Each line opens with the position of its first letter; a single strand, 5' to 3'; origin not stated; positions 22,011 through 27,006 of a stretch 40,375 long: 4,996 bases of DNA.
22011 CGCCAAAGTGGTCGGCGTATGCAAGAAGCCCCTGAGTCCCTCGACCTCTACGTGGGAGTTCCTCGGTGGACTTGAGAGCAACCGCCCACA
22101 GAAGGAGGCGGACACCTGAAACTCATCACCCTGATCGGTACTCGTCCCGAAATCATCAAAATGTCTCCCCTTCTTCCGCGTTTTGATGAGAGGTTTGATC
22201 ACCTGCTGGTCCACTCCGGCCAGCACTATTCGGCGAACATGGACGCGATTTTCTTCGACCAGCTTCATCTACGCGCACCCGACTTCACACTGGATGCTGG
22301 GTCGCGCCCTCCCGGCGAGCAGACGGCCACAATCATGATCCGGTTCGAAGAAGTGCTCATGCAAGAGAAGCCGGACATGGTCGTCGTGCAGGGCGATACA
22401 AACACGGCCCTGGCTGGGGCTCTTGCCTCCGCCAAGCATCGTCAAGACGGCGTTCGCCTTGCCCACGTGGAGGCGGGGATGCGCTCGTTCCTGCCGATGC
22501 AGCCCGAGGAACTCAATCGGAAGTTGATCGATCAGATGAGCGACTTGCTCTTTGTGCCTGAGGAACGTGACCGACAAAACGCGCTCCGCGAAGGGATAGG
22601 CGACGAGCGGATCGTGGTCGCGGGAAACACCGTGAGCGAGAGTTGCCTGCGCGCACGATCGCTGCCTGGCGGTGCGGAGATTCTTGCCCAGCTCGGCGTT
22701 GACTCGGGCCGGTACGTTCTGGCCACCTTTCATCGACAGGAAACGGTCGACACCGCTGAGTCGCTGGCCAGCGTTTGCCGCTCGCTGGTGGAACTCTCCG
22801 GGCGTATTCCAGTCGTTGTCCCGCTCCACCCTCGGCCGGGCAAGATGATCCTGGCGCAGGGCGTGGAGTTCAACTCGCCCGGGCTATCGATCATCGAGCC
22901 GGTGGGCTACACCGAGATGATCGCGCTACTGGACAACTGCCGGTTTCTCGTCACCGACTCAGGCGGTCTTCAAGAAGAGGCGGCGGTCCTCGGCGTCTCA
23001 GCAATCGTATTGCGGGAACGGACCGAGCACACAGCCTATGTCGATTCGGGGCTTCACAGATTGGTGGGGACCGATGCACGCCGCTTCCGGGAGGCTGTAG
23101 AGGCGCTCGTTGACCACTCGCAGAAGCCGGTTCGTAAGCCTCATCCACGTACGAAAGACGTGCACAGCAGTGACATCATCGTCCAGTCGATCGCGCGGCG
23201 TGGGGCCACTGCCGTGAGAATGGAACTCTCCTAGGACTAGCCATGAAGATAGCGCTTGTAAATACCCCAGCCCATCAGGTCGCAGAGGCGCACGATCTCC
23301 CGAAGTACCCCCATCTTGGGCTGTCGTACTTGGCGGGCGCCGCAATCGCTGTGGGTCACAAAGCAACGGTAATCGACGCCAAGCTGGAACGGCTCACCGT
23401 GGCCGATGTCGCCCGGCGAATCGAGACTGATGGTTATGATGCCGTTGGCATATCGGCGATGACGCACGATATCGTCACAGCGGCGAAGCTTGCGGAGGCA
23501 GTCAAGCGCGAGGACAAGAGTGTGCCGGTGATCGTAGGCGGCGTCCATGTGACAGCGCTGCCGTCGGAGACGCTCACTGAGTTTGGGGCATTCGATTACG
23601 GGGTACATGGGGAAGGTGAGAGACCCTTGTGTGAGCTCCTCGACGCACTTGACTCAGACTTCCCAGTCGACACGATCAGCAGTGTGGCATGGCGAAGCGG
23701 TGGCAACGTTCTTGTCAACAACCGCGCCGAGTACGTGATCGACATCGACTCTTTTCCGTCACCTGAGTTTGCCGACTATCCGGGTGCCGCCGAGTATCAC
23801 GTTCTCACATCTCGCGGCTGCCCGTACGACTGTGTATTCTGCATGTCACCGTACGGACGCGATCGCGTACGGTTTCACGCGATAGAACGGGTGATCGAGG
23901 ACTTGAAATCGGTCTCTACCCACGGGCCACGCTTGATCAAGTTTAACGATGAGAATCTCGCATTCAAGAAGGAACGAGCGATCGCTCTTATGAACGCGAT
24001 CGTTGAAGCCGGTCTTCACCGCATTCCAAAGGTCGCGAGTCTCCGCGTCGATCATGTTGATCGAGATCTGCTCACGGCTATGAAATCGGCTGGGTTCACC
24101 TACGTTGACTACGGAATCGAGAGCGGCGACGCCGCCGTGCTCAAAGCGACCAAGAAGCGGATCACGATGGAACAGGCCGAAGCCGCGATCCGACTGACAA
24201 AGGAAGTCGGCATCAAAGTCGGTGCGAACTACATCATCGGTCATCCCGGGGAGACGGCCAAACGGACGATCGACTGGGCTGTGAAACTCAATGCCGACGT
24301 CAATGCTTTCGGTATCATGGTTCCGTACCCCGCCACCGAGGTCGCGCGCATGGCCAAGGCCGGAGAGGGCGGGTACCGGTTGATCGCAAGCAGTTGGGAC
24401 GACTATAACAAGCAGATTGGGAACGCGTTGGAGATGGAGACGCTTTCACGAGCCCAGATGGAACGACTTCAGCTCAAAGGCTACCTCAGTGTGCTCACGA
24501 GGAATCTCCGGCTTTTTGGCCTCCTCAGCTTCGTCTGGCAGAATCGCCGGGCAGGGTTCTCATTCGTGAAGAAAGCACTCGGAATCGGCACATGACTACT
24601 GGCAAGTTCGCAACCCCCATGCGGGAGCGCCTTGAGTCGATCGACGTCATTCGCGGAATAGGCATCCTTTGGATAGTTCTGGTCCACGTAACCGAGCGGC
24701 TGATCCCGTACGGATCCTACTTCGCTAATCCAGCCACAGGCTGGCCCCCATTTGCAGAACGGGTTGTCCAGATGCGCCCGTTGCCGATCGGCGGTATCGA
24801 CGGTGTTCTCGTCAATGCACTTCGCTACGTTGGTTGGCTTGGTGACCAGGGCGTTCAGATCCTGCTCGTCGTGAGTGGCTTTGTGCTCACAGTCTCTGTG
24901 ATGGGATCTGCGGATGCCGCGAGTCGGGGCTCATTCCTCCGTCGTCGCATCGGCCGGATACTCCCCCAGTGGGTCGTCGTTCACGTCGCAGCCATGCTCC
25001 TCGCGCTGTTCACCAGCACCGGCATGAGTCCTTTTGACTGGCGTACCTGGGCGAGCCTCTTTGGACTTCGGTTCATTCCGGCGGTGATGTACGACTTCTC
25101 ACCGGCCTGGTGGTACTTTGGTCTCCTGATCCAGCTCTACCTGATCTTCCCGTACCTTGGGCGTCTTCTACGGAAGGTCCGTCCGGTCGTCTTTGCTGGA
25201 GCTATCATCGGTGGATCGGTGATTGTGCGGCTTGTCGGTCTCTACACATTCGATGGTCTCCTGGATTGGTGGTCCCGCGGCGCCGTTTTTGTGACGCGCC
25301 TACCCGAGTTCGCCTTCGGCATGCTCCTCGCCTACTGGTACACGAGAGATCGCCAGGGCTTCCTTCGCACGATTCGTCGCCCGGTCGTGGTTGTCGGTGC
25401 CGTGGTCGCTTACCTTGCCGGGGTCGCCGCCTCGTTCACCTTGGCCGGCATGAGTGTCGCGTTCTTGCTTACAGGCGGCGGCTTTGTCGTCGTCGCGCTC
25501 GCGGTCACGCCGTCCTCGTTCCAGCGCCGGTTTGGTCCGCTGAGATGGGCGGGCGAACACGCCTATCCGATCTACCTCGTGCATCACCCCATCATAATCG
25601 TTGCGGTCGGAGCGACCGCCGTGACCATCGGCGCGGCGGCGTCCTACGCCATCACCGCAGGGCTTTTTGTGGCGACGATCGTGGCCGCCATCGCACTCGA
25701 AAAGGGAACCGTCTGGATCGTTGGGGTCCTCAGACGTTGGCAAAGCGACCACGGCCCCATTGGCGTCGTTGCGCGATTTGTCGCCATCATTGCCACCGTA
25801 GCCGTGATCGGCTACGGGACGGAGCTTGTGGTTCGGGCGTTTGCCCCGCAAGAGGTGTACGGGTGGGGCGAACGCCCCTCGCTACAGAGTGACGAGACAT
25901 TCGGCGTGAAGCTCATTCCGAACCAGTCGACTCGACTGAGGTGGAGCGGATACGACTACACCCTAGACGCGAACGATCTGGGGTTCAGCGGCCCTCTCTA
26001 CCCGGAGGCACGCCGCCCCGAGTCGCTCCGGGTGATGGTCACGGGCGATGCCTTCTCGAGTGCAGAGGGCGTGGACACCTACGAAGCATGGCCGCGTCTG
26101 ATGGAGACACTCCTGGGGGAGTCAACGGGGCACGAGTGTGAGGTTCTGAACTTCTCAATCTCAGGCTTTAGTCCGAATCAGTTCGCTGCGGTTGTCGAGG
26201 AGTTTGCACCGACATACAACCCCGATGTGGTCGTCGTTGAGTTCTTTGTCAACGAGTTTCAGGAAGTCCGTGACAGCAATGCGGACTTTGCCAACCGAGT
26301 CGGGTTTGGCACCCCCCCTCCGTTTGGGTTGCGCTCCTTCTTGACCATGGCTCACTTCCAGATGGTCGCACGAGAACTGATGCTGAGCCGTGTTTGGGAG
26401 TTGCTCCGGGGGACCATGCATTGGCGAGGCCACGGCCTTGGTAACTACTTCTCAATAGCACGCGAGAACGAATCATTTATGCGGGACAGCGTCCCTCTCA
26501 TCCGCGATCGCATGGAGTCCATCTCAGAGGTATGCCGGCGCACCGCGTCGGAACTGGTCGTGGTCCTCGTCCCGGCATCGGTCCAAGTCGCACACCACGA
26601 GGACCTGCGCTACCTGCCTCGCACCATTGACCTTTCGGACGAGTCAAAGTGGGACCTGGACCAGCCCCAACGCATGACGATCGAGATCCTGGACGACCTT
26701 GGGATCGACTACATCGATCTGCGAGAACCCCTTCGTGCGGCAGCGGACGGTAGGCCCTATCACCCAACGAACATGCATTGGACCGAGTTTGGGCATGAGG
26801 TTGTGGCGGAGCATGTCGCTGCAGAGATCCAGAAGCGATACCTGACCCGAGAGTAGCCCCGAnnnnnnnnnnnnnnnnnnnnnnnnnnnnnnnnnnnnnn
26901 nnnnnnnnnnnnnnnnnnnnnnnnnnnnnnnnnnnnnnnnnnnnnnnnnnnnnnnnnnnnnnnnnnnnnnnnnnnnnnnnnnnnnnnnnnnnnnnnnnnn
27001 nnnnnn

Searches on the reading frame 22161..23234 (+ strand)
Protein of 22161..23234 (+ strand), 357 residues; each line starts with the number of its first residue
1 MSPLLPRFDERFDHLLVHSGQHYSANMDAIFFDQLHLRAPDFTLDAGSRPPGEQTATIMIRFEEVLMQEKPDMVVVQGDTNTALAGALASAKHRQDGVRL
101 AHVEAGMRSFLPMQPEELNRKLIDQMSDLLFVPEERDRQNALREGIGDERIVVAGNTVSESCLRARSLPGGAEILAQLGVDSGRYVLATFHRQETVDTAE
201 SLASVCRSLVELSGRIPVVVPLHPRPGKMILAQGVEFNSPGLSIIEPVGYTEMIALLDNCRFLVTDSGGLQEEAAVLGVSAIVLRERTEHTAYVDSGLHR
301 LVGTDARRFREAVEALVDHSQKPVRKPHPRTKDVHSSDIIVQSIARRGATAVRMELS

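Call 7: search_protein_families(library=pfam, proteins=[window:22161-23234:+], max_evalue=0.00001)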
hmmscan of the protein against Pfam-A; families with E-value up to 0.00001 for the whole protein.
window:22161-23234:+ (357 aa): 1 family
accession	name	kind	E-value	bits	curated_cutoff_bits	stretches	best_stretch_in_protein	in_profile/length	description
PF02350.25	Epimerase_2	-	1.2e-87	294.4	30.6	1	9-344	6-346/347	UDP-N-acetylglucosamine 2-epimerase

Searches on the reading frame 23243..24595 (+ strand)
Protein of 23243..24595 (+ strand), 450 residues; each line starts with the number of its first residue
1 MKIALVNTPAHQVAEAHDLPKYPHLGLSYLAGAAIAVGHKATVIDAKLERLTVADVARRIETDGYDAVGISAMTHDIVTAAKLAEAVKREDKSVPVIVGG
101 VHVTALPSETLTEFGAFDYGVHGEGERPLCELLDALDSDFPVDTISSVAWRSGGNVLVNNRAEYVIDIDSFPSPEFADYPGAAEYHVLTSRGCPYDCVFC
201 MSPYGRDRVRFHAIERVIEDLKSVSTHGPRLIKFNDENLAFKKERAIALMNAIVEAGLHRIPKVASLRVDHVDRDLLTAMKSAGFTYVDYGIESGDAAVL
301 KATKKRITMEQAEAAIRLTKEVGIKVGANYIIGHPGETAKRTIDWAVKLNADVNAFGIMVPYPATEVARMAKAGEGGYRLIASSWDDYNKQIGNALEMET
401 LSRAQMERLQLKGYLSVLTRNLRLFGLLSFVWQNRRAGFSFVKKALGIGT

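Call 7: search_protein_families(library=pfam, proteins=[window:23243-24595:+], max_evalue=0.00001)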
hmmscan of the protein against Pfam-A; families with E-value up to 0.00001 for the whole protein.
window:23243-24595:+ (450 aa): 2 families
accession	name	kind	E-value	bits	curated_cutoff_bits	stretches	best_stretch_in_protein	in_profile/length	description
PF02310.24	B12-binding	-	2.3e-22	79.5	32.1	1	22-132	12-120/121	B12 binding domain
PF04055.27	Radical_SAM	-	6.7e-18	65.9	29.5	1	188-341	2-158/166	Radical SAM superfamily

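Call 56: search_protein_families(library=ncbifam, proteins=[window:23243-24595:+], max_evalue=0.000001)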
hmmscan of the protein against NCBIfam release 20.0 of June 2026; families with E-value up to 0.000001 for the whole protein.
window:23243-24595:+ (450 aa): 23 families
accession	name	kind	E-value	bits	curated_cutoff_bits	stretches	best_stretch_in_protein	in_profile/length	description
NF050148.1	rSAM_ApyD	equivalog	4.8e-45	154.1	750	1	14-340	17-354/645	RiPP biosynthesis radical SAM protein ApyD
TIGR02026.1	BchE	equivalog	2.9e-39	135.3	481.35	1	5-371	4-387/497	magnesium-protoporphyrin IX monomethyl ester anaerobic oxidative cyclase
TIGR04014.1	B12_SAM_MJ_0865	equivalog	5.8e-36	124.2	360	1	56-372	30-359/434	methyl-coenzyme M reductase glutamine C-methyltransferase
TIGR03471.1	HpnJ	equivalog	2e-35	122.6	577.6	1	39-373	45-389/472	hopanoid biosynthesis associated radical SAM protein HpnJ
TIGR04479.1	bcpD_PhpK_rSAM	subfamily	3.3e-33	114.8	600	1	55-341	101-398/504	PhpK family radical SAM P-methyltransferase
TIGR04072.2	rSAM_ladder_B12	equivalog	1.2e-32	113.2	360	1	20-343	15-339/443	lipid biosynthesis B12-binding/radical SAM protein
TIGR04013.1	B12_SAM_MJ_1487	hypoth_equivalog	5.6e-31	107.7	251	1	52-371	34-357/382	TIGR04013 family B12-binding domain/radical SAM domain-containing protein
TIGR04367.1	HpnR_B12_rSAM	equivalog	1.4e-28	99.7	650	1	24-369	22-371/490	hopanoid C-3 methylase HpnR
NF038361.1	rSAM_Sden_1168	equivalog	1.1e-27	96.9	575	1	53-341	129-440/560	Sden_1168 family B12-binding radical SAM P-methyltransferase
TIGR03975.1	rSAM_ocin_1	subfamily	2.4e-26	92.4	281.85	1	53-340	117-418/606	RiPP maturation radical SAM C-methyltransferase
NF033070.1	rSAM_AprD4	equivalog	5.2e-25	88.2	500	1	188-372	200-391/456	AprD4 family radical SAM diol-dehydratase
TIGR04295.1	B12_rSAM_oligo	hypoth_equivalog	3.8e-21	75.3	400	1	20-351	19-361/422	TIGR04295 family B12-binding domain-containing radical SAM protein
NF033712.0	B12_rSAM_KedN5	subfamily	1.5e-20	73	700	1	53-344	50-362/624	KedN5 family methylcobalamin-dependent radical SAM C-methyltransferase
NF040542.1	rSAM_RCCLKC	equivalog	1.2e-17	64.2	450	1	58-335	42-333/423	arsinothricin biosynthesis radical SAM protein ArsL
NF040546.1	rSAM_CUAEP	equivalog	1.1e-15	57.4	500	1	26-343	15-332/468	CUAEP/CCAEP-tail radical SAM (seleno)protein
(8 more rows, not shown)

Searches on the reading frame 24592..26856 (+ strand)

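Call 8: search_protein_families(library=pfam, proteins=[window:24592-26856:+], max_evalue=0.00001)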
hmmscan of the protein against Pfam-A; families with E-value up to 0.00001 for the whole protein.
window:24592-26856:+ (754 aa): 3 families
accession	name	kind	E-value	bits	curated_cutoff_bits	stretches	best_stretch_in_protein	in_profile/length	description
PF01757.29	Acyl_transf_3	-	1.9e-31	109.8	31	1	15-368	2-323/326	Acyltransferase domain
PF16822.11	ALGX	-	1.6e-08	35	26.5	1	649-749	40-133/268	SGNH hydrolase-like domain, acetyltransferase AlgX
PF13472.12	Lipase_GDSL_2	-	1.6e-07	32.4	32.9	1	490-736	6-177/178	GDSL-like Lipase/Acylhydrolase family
